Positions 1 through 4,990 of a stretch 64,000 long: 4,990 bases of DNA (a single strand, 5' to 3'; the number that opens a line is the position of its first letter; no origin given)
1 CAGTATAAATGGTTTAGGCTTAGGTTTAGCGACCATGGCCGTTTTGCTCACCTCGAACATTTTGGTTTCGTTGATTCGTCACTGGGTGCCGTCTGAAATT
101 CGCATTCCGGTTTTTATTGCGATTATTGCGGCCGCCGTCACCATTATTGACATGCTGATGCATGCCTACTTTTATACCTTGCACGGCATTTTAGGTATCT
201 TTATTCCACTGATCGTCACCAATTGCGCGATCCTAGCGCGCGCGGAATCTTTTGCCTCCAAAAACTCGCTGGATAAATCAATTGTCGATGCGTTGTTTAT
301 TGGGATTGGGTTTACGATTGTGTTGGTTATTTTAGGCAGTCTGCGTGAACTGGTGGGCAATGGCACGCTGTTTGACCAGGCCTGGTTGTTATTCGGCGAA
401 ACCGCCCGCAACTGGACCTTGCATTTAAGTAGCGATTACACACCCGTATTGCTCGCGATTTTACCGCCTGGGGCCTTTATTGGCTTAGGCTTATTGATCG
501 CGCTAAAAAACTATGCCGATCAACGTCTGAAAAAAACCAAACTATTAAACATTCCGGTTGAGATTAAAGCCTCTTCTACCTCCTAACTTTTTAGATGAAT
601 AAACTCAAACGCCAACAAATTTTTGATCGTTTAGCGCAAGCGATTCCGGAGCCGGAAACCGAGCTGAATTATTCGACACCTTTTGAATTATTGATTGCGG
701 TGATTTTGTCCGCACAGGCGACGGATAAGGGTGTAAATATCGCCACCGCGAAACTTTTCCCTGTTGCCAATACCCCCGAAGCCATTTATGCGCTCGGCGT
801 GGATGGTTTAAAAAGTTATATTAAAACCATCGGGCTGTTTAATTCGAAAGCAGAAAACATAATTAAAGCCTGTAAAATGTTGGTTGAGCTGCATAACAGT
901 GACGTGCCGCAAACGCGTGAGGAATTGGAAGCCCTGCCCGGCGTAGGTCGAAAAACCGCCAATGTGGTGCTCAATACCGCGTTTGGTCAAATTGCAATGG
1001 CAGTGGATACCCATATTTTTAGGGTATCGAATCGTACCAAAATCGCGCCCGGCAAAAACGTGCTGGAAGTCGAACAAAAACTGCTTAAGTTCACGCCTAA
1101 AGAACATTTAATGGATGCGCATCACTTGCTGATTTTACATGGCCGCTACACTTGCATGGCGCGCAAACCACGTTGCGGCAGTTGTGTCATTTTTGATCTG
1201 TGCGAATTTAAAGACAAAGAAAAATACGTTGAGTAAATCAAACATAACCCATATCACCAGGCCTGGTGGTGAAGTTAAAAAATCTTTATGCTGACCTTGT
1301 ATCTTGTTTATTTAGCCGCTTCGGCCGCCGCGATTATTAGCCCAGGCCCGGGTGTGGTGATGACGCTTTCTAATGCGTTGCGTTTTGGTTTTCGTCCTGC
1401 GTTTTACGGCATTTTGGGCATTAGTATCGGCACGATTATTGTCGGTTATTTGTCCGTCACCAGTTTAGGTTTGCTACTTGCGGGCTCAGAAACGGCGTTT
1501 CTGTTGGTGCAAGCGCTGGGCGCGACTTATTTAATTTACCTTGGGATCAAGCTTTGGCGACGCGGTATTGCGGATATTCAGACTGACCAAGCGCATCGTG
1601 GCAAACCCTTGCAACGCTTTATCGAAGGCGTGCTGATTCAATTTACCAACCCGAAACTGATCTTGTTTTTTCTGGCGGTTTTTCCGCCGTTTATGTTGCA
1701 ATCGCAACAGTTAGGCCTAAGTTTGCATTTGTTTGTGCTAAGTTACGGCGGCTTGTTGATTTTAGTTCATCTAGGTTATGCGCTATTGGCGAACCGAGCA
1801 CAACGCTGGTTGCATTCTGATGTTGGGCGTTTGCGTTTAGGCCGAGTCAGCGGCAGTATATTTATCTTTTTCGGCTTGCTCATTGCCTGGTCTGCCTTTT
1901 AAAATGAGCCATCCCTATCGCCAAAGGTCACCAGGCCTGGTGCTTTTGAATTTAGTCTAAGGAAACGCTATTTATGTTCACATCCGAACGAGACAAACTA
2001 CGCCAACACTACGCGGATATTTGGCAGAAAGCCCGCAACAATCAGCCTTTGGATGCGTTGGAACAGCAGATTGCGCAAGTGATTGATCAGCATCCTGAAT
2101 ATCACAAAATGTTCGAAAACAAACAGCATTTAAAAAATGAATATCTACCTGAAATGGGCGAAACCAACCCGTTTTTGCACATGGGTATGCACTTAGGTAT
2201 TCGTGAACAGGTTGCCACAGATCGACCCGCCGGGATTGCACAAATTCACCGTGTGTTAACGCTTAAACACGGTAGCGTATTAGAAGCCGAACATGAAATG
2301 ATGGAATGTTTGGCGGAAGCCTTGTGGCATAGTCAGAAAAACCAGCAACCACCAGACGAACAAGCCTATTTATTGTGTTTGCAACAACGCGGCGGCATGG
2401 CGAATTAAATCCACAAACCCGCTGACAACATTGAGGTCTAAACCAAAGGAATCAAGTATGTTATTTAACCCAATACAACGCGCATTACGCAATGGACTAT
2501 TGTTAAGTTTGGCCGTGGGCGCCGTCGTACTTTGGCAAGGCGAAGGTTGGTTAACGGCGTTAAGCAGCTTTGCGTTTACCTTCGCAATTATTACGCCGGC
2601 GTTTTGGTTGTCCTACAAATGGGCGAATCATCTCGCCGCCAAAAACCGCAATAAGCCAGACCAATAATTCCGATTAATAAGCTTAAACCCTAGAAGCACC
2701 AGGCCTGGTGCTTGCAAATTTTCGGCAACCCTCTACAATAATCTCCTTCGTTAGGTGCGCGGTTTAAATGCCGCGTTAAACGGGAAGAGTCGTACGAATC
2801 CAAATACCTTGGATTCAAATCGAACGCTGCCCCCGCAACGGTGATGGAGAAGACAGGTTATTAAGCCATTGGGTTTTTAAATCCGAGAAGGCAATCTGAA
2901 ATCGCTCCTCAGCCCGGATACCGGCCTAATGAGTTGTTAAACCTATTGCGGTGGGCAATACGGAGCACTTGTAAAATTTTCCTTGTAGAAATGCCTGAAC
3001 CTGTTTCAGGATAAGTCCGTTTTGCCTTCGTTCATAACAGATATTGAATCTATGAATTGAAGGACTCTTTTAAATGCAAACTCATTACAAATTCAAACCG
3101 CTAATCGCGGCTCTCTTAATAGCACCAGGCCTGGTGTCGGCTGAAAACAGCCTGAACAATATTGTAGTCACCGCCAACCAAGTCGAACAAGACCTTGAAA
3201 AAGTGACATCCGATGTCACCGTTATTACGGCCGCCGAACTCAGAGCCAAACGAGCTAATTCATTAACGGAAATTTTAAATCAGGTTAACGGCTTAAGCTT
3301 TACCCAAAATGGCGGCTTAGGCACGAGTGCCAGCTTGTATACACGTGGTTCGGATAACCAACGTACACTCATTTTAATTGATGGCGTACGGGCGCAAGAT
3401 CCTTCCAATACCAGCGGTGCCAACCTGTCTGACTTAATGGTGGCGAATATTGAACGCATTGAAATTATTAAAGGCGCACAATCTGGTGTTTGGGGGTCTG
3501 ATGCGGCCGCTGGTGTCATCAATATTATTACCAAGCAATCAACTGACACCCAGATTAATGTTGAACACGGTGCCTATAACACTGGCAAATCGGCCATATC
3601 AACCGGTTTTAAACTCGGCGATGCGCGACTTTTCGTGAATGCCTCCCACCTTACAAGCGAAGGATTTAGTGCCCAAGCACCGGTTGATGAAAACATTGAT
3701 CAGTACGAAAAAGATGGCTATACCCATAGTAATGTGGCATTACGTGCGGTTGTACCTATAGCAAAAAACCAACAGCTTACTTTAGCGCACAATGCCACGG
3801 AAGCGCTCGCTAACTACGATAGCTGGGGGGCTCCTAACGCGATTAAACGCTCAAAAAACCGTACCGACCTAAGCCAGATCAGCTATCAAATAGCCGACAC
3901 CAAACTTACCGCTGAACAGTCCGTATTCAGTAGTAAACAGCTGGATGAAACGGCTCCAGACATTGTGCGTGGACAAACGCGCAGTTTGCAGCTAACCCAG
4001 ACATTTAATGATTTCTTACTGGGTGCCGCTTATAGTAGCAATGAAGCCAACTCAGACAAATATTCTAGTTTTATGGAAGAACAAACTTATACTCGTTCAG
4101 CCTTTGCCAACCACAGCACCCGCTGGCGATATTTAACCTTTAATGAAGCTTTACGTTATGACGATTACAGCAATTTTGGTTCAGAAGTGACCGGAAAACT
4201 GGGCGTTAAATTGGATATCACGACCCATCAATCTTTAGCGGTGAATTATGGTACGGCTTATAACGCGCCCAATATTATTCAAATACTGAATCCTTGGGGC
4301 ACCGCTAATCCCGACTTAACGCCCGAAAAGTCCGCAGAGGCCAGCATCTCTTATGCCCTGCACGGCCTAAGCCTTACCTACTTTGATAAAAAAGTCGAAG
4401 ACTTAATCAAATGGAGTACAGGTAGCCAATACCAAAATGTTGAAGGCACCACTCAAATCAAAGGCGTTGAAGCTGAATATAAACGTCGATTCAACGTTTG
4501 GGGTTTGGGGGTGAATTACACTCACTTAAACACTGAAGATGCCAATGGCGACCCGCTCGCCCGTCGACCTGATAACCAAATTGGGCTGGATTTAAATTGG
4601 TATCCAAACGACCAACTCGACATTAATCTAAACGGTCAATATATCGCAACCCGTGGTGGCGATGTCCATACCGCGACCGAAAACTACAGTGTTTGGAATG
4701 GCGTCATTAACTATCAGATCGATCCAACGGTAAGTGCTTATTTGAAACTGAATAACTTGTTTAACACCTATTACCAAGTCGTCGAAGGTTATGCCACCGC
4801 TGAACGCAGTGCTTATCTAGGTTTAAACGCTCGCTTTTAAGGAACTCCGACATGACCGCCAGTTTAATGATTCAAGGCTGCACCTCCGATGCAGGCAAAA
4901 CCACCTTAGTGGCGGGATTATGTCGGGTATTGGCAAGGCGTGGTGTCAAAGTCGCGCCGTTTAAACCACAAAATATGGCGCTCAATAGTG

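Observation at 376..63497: Hyper-abundant self-complementary motif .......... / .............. scattered through genes and spacers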

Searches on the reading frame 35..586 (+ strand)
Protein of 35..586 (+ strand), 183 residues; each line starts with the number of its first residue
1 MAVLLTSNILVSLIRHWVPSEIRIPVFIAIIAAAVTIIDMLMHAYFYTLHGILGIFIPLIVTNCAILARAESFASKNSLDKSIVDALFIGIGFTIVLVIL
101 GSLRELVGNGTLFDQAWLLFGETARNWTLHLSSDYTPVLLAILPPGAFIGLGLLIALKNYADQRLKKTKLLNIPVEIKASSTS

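Call 47: search_protein_families(library=ncbifam, proteins=[window:35-586:+], max_evalue=0.00001)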
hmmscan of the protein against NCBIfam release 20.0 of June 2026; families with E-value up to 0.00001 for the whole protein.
window:35-586:+ (183 aa): 11 families
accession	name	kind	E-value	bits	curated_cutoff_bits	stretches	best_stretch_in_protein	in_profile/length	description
NF009070.0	PRK12405.1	subfamily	3.7e-74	248.8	184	1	1-170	46-215/231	electron transport complex subunit RsxE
TIGR01948.1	rnfE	subfamily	7.9e-62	208.3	213.4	1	1-163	42-195/196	RnfABCDGE type electron transport complex subunit E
NF041839.1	rnfE_Methano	equivalog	9.1e-44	149.7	350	1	2-164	45-197/203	Rnf electron transport complex subunit RnfE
NF006777.0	PRK09292.1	equivalog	1.4e-38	132.7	235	1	2-165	50-205/209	NADH:ubiquinone reductase (Na(+)-transporting) subunit D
TIGR01939.1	nqrD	equivalog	1.1e-35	123.4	244.85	1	3-163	50-203/207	NADH:ubiquinone reductase (Na(+)-transporting) subunit D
TIGR01943.1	rnfA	subfamily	1e-17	65.2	229.3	1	22-107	71-157/190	RnfABCDGE type electron transport complex subunit A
NF003481.0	PRK05151.1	equivalog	8.5e-15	55.4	240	1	22-107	72-158/193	electron transport complex subunit RsxA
TIGR01940.1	nqrE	equivalog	2.5e-13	50.8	247.55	1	24-106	83-166/200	NADH:ubiquinone reductase (Na(+)-transporting) subunit E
NF041835.1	rnfA_Methano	equivalog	3.7e-12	47.1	300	1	22-105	74-158/195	Rnf electron transport complex subunit RnfA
NF009108.0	PRK12456.1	equivalog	5e-09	36.6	398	1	25-106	82-164/199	Na(+)-translocating NADH-quinone reductase subunit E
NF002200.0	PRK01061.1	equivalog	3e-08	33.6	351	1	25-107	94-177/250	Na(+)-translocating NADH-quinone reductase subunit E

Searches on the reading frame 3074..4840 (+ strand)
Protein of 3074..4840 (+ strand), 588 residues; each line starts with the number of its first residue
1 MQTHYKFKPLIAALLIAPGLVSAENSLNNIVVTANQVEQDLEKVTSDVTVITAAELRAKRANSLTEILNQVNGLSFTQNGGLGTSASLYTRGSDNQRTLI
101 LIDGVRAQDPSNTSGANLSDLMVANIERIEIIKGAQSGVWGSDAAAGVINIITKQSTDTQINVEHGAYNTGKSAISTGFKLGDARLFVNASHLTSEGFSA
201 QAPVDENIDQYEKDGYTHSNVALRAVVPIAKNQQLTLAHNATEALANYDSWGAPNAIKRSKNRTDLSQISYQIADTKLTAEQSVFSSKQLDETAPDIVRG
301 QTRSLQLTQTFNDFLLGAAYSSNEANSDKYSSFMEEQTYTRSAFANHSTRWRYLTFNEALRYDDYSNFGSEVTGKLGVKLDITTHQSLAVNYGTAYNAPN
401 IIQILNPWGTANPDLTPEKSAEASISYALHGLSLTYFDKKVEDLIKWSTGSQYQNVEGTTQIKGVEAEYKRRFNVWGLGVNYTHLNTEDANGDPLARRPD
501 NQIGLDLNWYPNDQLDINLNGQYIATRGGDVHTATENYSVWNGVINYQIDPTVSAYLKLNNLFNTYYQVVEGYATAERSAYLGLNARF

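Call 47: search_protein_families(library=ncbifam, proteins=[window:3074-4840:+], max_evalue=0.00001)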
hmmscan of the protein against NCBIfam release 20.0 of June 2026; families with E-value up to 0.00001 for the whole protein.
window:3074-4840:+ (588 aa): 23 families
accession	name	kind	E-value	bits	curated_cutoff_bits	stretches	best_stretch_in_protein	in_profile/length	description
TIGR01779.1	TonB-B12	equivalog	9.5e-84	282.1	599.7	1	21-584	22-610/614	TonB-dependent vitamin B12 receptor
NF007926.1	PRK10641.1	equivalog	3.8e-64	217.3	836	2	22-288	22-286/617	TonB-dependent vitamin B12 receptor BtuB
TIGR01785.1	TonB-hemin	subfamily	1.2e-40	139.7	316.85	2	27-159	1-134/677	TonB-dependent heme/hemoglobin receptor family protein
TIGR01783.1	TonB-siderophor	subfamily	1e-34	120.2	223.5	2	48-171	6-125/649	TonB-dependent siderophore receptor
TIGR01786.1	TonB-hemlactrns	subfamily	5e-34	117.7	323.75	2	28-158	1-138/719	TonB-dependent hemoglobin/transferrin/lactoferrin family receptor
NF010010.0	PRK13483.1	equivalog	3.5e-28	98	927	2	22-167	26-177/660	ligand-gated channel protein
NF007478.2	PRK10064.1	equivalog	3.3e-26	91.7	745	1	13-156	16-160/663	catecholate siderophore receptor CirA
NF010038.0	PRK13513.1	equivalog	8.9e-24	84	942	1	22-411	30-435/659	ligand-gated channel protein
NF010012.0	PRK13486.1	equivalog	8.3e-23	80.6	924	1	28-162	26-166/696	TonB-dependent receptor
NF010011.0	PRK13484.1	equivalog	7e-21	74.1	1197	1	10-159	10-164/682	IreA family TonB-dependent siderophore receptor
NF053590.1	TonB_dep_TOL0244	equivalog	5.4e-20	71.5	645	1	26-194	9-183/604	TOL_0244 family TonB-dependent receptor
NF050067.1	TonBEntbctnRecCfrA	equivalog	1.1e-17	63.6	1200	1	11-159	9-163/698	TonB-dependent ferric enterobactin receptor CfrA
NF010051.0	PRK13528.1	subfamily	4.8e-14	51.5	583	1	30-160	36-178/727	FepA family TonB-dependent siderophore receptor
NF010048.1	PRK13524.1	subfamily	5.4e-14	51.6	493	1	23-159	36-181/744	FepA family TonB-dependent siderophore receptor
NF038079.1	TonB_sider_MxcH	equivalog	4.5e-12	44.9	925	1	29-193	117-281/792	TonB-dependent siderophore myxochelin receptor MxcH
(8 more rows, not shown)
